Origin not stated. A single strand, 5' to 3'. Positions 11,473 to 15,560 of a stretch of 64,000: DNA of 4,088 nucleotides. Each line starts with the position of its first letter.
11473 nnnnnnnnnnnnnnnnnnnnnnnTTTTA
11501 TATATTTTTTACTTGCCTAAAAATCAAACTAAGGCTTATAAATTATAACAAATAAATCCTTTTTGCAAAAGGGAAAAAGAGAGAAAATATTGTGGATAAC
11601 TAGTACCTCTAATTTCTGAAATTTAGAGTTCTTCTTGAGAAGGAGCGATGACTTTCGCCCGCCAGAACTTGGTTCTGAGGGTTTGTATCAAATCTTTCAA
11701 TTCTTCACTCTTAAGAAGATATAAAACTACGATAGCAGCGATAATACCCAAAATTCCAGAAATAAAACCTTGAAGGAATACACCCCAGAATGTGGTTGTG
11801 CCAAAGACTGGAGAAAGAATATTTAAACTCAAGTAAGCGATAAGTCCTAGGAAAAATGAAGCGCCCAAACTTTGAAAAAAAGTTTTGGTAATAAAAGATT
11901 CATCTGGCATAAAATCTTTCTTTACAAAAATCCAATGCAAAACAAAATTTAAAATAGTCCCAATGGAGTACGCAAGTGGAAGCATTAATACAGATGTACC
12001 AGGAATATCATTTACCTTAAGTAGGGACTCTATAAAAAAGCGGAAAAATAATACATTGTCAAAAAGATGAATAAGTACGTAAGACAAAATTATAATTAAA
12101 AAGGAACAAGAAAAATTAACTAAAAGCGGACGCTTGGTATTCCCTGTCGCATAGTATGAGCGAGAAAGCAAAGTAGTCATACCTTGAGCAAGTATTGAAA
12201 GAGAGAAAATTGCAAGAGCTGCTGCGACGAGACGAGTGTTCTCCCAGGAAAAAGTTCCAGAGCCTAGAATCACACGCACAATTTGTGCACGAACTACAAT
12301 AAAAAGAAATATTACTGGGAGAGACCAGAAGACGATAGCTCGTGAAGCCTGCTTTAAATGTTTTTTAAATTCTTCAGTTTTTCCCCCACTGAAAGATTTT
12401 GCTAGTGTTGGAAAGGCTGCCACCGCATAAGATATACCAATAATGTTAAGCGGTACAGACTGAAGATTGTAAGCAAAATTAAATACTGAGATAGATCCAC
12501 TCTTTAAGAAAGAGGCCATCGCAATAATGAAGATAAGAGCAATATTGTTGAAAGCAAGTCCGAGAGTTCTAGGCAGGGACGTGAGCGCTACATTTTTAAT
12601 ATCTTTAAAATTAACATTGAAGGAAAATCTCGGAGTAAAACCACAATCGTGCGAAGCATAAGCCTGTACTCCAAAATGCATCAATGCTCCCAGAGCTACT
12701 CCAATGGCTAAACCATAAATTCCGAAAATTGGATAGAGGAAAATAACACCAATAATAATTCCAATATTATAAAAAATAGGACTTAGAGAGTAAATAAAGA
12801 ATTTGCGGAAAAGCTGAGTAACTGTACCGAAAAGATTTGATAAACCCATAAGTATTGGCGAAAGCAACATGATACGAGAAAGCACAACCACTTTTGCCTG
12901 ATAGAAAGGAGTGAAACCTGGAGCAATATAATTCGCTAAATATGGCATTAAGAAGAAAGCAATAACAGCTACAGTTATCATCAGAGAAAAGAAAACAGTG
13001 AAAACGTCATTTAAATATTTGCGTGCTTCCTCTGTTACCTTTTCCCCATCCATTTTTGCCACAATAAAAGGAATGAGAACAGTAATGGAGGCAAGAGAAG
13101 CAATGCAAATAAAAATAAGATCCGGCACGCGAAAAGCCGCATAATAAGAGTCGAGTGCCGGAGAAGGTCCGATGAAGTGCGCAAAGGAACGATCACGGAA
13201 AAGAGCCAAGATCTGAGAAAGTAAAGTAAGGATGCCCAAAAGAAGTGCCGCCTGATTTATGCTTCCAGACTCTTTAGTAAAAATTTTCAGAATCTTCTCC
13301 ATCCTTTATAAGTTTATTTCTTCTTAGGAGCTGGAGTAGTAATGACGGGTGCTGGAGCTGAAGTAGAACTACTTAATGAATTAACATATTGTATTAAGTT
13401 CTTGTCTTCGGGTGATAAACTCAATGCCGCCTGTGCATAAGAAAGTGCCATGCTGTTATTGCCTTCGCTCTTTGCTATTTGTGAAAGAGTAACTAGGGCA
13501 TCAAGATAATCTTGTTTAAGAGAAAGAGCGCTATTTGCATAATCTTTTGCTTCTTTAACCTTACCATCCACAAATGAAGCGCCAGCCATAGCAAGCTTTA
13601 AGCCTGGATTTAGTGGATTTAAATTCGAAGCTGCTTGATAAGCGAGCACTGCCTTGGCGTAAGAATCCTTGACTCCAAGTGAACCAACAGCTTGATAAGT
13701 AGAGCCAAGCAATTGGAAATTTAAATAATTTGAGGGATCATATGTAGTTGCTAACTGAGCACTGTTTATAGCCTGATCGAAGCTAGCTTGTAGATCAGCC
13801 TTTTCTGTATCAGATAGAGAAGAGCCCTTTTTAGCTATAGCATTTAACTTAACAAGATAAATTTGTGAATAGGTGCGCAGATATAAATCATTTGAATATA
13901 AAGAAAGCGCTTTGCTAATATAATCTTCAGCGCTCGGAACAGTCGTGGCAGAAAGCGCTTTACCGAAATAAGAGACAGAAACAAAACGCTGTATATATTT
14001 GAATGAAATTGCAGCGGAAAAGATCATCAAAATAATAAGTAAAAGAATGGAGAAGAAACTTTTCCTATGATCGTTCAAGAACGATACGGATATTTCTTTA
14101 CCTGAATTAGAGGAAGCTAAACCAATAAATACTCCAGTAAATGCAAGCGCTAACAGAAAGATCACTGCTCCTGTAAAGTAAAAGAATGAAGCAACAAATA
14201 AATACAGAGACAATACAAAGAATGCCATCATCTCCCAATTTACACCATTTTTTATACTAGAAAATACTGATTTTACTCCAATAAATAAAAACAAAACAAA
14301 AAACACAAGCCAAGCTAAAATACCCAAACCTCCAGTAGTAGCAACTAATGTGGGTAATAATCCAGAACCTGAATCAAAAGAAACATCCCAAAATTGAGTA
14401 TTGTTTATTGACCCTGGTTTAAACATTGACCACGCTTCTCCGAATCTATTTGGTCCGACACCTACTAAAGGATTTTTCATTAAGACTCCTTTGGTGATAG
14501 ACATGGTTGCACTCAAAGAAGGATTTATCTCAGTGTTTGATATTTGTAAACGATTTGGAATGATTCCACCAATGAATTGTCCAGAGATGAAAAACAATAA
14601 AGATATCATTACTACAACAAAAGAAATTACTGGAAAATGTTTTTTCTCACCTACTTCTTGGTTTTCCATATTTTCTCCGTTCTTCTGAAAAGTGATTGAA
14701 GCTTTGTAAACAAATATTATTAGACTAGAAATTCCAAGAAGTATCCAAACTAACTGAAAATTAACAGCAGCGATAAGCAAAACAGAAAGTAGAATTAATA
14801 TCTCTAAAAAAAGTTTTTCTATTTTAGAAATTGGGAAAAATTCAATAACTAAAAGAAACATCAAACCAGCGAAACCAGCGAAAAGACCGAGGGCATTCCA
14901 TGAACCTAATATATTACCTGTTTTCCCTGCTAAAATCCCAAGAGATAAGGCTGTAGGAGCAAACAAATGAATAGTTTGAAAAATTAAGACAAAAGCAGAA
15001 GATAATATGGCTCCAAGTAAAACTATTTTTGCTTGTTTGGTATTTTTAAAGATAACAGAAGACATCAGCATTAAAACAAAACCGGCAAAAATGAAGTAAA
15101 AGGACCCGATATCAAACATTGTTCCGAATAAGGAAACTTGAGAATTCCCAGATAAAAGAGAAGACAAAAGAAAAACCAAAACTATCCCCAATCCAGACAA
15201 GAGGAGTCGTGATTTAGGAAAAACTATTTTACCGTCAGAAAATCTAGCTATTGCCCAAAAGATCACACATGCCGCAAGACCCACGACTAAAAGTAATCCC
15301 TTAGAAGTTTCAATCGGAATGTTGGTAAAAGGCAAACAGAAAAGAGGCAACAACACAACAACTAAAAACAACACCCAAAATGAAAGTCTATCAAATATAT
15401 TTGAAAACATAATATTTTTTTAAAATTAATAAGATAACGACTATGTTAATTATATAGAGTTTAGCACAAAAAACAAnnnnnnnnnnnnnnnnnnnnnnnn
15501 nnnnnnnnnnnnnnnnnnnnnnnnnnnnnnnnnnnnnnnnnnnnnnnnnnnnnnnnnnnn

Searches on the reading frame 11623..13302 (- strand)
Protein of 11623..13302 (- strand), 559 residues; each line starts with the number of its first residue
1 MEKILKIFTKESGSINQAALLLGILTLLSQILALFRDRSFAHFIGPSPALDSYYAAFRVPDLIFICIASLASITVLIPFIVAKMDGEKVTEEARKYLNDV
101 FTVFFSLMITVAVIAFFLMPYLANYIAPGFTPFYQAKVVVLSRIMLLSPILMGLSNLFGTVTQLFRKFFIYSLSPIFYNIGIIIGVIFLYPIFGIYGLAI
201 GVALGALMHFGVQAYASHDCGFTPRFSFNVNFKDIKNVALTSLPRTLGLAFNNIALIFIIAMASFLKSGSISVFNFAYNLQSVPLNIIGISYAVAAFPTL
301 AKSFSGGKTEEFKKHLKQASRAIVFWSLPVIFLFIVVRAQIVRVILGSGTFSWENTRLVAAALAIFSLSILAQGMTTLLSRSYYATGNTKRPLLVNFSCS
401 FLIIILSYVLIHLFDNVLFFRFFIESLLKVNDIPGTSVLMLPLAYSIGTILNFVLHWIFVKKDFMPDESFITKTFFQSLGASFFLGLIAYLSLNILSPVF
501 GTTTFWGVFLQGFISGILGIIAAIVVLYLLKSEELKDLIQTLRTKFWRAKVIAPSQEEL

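Call 14: search_protein_families(library=pfam, proteins=[window:11623-13302:-], max_evalue=0.001)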
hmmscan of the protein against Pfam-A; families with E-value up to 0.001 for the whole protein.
window:11623-13302:- (559 aa): 3 families
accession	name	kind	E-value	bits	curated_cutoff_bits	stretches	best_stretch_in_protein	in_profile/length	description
PF03023.19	MurJ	-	8.4e-67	226.2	27.4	1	40-503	1-443/451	Lipid II flippase MurJ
PF01554.23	MatE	-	8.7e-07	29.2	24.9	1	248-409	5-161/161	MatE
PF01943.22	Polysacc_synt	-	9.2e-07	29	28.2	1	99-303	75-273/274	Polysaccharide biosynthesis protein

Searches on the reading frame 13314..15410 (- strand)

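Call 14: search_protein_families(library=pfam, proteins=[window:13314-15410:-], max_evalue=0.001)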
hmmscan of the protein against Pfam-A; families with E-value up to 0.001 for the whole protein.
window:13314-15410:- (698 aa): 1 family
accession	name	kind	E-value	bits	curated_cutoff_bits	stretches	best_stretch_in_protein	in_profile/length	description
PF07719.23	TPR_2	-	9e-05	22.8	27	0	637-669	2-34/34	Tetratricopeptide repeat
